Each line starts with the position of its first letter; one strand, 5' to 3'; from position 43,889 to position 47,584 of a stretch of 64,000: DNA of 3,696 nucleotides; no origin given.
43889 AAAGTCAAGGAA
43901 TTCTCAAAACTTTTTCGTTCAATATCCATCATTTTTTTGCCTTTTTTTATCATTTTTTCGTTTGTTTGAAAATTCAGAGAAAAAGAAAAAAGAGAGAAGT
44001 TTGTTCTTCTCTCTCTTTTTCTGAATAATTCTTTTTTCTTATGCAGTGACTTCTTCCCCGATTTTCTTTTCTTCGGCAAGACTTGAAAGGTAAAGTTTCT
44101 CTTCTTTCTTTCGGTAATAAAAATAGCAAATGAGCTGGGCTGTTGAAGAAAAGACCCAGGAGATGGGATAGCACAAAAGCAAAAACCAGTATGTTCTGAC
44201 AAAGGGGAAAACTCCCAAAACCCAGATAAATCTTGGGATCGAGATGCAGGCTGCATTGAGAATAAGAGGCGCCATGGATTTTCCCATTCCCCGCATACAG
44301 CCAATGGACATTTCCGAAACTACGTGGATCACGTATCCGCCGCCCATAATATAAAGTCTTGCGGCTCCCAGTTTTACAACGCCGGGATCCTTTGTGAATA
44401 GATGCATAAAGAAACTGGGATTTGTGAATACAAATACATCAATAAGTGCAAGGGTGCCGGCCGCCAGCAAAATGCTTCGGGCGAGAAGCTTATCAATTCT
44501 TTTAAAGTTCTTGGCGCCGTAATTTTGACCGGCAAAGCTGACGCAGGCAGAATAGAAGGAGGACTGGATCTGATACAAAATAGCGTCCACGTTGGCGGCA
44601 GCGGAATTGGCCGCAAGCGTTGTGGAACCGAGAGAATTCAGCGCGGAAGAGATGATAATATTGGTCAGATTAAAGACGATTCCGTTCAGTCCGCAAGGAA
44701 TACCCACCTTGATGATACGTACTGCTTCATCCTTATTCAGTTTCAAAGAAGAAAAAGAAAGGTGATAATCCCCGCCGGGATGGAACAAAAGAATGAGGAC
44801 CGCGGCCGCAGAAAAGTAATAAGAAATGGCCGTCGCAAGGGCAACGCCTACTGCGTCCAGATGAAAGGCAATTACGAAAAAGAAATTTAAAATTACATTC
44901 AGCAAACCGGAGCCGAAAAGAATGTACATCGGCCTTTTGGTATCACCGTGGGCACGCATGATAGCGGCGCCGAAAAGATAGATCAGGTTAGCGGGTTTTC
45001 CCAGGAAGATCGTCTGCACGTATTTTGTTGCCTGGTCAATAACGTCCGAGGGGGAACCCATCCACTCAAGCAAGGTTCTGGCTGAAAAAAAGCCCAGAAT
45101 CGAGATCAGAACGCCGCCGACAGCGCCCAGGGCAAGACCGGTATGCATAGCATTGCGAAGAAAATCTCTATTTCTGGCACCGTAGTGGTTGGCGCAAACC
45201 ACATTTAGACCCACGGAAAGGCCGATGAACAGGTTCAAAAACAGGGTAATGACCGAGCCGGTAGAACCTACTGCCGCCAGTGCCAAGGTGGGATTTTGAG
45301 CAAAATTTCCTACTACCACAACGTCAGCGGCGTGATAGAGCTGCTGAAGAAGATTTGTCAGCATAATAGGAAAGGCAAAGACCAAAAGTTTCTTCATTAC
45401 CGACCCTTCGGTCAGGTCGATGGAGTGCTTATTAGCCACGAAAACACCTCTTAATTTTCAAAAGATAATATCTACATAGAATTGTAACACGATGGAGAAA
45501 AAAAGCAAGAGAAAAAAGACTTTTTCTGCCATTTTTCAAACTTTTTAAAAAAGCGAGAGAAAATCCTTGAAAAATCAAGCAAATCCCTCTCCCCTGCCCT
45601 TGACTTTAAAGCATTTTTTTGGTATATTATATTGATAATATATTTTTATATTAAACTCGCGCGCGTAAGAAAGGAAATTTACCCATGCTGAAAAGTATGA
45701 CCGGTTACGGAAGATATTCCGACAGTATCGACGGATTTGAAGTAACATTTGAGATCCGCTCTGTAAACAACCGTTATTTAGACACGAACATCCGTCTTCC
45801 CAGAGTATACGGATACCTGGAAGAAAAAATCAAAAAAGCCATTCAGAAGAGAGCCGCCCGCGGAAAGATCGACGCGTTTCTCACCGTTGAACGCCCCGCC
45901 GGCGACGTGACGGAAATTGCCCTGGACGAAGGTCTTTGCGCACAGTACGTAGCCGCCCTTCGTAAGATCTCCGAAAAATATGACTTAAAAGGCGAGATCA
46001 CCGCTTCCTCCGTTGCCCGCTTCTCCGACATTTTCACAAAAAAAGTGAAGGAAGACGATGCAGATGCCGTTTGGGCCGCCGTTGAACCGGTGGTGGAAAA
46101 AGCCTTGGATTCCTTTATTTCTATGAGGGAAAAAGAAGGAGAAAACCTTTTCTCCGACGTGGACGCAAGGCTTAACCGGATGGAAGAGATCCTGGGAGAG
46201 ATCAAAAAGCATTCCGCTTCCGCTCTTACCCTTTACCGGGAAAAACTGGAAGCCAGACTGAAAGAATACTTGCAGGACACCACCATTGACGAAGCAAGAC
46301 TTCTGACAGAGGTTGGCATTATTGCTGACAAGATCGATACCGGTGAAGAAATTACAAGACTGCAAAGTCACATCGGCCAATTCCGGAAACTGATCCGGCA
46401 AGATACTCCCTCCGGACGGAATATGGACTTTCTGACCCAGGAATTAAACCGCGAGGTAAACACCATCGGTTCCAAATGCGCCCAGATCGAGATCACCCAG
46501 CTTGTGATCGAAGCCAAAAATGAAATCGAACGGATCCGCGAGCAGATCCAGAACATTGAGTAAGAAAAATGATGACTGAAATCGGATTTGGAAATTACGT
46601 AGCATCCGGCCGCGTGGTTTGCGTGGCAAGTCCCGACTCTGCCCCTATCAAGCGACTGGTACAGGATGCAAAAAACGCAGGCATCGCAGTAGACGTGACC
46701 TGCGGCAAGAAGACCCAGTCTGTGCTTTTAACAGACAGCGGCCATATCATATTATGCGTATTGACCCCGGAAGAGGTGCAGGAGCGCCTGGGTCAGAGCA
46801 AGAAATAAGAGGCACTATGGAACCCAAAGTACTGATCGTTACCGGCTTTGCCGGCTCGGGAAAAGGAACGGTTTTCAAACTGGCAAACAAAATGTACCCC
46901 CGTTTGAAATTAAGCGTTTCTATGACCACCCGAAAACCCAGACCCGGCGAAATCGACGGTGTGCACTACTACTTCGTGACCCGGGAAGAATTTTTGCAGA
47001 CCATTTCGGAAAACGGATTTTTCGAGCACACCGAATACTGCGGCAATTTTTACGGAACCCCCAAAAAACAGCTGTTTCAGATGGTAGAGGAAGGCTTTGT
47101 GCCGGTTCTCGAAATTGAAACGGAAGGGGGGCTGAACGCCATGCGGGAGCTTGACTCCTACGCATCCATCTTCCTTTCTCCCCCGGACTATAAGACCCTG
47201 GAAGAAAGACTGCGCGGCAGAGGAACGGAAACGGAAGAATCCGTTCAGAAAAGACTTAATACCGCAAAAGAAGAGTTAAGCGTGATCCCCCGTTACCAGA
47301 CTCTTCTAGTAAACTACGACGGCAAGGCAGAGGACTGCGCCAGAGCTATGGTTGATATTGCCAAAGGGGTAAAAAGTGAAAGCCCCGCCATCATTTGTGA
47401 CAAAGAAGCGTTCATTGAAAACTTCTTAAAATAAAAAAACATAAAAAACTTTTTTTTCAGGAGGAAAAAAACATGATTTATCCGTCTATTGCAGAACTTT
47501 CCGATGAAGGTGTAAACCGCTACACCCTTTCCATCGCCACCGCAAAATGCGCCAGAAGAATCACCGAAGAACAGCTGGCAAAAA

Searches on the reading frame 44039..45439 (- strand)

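Call 68: search_protein_families(library=pfam, proteins=[window:44039-45439:-], max_evalue=0.1)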
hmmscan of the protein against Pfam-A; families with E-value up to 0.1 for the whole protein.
window:44039-45439:- (466 aa): 1 family
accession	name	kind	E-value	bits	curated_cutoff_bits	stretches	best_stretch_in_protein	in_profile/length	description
PF01554.23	MatE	-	4.8e-57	192.6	24.9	2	24-186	1-160/161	MatE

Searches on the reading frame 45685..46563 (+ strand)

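Call 68: search_protein_families(library=pfam, proteins=[window:45685-46563:+], max_evalue=0.1)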
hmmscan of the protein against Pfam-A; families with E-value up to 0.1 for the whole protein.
window:45685-46563:+ (292 aa): 3 families
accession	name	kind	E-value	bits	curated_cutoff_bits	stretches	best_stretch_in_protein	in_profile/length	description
PF03755.18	YicC-like_N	-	2.3e-47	161.7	25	1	2-155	1-154/156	Endoribonuclease YicC-like, N-terminal region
PF08340.16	YicC-like_C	-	3.3e-43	147.1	27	1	173-292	1-120/120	Endoribonuclease YicC-like, C-terminal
PF25738.1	Derepression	-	0.08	13.1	27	0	36-71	53-88/95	Derepression protein family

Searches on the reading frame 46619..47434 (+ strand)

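Call 68: search_protein_families(library=pfam, proteins=[window:46619-47434:+], max_evalue=0.1)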
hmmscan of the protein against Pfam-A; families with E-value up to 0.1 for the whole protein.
window:46619-47434:+ (271 aa): 3 families
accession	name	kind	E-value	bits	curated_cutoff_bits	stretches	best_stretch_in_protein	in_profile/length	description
PF00625.27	Guanylate_kin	-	7.9e-32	110.9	25.2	1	70-233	3-166/182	Guanylate kinase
PF13604.12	AAA_30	-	0.013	15.7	27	1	70-102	19-51/191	AAA domain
PF13238.12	AAA_18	-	0.034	15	29.4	0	73-92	2-21/128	AAA domain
